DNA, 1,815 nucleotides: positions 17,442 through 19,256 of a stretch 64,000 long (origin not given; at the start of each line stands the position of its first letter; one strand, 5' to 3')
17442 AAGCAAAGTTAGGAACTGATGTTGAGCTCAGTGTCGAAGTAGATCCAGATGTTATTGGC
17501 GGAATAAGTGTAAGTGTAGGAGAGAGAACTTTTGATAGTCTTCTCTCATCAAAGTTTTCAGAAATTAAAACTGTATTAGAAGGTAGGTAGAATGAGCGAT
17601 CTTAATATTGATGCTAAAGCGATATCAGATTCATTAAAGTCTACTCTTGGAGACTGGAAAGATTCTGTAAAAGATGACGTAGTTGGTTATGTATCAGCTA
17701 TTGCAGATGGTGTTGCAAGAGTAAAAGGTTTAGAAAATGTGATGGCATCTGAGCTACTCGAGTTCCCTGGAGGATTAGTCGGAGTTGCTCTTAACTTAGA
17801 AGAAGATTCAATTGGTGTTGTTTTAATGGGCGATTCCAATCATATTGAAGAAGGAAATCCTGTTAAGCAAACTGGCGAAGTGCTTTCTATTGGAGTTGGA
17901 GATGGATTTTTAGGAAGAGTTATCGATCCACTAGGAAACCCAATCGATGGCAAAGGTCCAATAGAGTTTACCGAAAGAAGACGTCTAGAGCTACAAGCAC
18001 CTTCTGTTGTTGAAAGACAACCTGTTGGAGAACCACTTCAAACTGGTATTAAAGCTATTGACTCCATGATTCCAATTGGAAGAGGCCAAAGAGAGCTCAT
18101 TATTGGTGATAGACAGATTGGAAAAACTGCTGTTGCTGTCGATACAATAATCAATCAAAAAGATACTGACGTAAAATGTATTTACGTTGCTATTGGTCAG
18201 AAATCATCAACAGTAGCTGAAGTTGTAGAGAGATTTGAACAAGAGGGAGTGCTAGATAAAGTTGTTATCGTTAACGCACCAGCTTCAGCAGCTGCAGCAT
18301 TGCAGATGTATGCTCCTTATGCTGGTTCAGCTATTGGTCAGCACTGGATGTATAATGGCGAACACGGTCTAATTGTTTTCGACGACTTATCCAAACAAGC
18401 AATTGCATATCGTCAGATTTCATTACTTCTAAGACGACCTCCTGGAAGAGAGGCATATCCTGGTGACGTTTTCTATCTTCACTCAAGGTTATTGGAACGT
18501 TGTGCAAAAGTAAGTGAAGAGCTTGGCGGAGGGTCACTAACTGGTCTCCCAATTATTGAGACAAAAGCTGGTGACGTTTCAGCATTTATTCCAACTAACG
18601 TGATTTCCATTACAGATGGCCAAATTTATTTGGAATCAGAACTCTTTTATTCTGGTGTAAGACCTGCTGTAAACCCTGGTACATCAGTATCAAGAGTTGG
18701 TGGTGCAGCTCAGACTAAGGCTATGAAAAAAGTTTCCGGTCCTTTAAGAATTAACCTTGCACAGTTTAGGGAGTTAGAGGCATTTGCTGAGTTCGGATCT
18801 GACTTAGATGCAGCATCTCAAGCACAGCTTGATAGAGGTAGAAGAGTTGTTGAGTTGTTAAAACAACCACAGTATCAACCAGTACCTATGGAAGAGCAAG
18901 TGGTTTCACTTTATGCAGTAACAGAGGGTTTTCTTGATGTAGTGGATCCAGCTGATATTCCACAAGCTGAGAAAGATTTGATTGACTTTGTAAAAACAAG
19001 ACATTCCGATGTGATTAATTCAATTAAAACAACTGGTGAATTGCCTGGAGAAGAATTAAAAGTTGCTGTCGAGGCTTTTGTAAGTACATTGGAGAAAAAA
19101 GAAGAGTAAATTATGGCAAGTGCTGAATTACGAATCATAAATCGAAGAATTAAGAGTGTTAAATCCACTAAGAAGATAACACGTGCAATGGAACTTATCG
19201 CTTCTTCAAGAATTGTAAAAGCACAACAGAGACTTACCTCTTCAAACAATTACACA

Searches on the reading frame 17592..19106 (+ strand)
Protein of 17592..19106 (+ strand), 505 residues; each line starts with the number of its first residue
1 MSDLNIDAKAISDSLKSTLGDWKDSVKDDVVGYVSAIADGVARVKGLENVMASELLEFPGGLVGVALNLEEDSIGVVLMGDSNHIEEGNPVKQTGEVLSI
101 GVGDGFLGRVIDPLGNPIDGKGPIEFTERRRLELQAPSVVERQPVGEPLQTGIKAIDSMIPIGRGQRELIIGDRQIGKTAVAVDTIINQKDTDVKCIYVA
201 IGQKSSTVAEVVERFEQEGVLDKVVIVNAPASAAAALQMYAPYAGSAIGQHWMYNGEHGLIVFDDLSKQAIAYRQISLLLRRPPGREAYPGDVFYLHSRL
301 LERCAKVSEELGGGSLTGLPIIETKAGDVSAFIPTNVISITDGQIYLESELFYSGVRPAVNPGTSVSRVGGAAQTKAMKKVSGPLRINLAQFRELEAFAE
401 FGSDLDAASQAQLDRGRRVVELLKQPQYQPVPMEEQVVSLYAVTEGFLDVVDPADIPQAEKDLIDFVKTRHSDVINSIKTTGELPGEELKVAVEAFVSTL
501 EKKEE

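Call 86: search_protein_families(library=pfam, proteins=[window:17592-19106:+], max_evalue=0.00001)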
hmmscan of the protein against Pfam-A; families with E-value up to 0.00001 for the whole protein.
window:17592-19106:+ (505 aa): 3 families
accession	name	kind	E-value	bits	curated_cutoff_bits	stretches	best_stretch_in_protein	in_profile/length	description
PF00006.31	ATP-synt_ab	-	6.3e-78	261.7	29.5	1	152-367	1-213/213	ATP synthase alpha/beta family, nucleotide-binding domain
PF00306.32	ATP-synt_ab_C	-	2.5e-45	154.3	27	1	374-488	1-115/126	ATP synthase alpha/beta chain, C terminal domain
PF02874.29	ATP-synt_ab_N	-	7.1e-13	49.3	20.9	1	30-95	4-69/69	ATP synthase alpha/beta family, beta-barrel domain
